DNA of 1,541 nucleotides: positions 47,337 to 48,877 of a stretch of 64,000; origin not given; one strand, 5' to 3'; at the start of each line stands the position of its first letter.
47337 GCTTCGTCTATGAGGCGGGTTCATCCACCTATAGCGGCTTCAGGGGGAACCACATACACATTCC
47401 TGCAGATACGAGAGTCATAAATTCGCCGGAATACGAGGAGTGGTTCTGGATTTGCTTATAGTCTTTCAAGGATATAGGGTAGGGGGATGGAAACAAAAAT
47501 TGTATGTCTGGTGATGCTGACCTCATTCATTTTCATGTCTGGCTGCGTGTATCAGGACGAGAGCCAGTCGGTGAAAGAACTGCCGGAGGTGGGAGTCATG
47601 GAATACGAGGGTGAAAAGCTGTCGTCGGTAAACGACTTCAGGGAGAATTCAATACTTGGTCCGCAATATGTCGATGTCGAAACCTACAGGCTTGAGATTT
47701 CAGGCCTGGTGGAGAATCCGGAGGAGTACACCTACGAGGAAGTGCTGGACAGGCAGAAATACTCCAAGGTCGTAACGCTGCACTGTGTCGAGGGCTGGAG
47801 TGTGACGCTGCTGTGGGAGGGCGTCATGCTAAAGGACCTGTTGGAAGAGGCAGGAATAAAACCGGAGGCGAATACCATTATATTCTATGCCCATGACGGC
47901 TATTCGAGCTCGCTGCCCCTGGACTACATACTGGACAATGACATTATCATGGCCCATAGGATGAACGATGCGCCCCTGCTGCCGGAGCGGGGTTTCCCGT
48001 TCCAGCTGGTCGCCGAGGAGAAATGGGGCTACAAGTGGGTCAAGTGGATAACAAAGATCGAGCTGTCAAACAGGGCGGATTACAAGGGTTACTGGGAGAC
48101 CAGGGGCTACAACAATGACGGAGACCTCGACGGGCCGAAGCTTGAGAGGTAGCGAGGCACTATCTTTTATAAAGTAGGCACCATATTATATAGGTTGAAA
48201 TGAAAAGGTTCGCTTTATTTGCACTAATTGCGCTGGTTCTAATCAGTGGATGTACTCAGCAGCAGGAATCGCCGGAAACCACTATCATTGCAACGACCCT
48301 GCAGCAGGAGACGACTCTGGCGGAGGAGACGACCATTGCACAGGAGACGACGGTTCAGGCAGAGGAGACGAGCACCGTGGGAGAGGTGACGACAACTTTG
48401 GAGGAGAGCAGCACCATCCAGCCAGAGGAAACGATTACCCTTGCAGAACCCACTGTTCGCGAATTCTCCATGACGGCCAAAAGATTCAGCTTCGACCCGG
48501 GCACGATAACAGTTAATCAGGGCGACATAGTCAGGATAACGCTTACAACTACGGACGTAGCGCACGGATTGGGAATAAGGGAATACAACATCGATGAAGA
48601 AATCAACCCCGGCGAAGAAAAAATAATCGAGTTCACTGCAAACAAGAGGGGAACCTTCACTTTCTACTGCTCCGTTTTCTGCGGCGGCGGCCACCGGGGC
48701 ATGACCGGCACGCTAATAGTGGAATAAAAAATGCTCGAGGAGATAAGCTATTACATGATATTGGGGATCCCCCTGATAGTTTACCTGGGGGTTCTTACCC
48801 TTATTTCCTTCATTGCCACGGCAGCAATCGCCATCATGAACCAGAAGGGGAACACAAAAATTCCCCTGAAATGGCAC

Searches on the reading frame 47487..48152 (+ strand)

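Call 20: search_protein_families(library=pfam, proteins=[window:47487-48152:+], max_evalue=0.001)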
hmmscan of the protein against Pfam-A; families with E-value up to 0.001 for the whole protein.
window:47487-48152:+ (221 aa): 1 family
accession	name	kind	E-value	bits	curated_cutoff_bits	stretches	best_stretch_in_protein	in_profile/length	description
PF00174.25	Oxidored_molyb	-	2.6e-38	131.7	24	1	61-203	6-169/169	Oxidoreductase molybdopterin binding domain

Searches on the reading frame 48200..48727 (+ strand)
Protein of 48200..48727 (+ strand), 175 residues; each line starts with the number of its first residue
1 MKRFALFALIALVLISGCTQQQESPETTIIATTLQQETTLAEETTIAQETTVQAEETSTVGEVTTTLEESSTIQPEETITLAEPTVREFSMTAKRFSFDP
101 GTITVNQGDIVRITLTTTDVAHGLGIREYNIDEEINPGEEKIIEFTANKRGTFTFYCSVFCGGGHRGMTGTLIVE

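Call 20: search_protein_families(library=pfam, proteins=[window:48200-48727:+], max_evalue=0.001)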
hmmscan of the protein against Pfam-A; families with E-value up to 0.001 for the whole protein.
window:48200-48727:+ (175 aa): 3 families
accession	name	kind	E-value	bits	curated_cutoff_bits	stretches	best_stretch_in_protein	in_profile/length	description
PF13473.12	Cupredoxin_1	-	1e-11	45.2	27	1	87-174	21-104/104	Cupredoxin-like domain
PF00116.26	COX2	-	3.8e-06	27.3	22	1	103-168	48-113/120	Cytochrome C oxidase subunit II, periplasmic domain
PF00127.26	Copper-bind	-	0.00052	20.8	21.2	0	93-175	9-99/99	Copper binding proteins, plastocyanin/azurin family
